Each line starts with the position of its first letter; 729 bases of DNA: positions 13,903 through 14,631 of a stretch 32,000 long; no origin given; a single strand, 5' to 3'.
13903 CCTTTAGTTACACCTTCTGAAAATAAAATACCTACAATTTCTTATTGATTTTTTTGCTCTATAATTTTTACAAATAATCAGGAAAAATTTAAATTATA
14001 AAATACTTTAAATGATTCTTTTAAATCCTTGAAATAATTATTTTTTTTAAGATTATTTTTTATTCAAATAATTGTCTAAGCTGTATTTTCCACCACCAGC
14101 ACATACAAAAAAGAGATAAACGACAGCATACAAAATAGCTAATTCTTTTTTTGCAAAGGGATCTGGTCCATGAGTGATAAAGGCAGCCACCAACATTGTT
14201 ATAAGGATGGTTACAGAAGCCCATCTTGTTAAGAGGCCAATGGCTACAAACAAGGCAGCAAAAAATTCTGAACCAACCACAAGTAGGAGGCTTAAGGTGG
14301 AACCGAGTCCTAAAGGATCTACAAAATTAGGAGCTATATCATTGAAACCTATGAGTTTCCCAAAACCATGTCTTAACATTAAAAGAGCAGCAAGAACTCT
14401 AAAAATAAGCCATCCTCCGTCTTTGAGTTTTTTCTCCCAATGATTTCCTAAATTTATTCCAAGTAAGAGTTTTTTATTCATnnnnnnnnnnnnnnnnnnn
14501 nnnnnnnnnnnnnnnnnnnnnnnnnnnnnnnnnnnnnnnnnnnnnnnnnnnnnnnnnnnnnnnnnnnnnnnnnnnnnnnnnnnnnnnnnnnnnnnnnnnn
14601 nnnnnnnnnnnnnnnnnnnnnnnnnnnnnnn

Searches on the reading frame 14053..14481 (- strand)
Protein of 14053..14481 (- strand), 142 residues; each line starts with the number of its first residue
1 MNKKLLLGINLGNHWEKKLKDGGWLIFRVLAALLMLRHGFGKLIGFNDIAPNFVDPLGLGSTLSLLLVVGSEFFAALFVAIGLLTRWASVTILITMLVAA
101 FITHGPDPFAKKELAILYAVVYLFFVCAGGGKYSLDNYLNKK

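Call 57: search_protein_families(library=pfam, proteins=[window:14053-14481:-], max_evalue=0.001)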
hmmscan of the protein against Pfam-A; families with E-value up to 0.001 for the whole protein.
window:14053-14481:- (142 aa): 2 families
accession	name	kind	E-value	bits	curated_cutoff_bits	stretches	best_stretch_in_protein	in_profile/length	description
PF07681.17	DoxX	-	9e-16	58.7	23.6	1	23-105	1-85/85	DoxX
PF04173.18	DoxD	-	1.3e-05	25.6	22.7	1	67-142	69-147/167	TQO small subunit DoxD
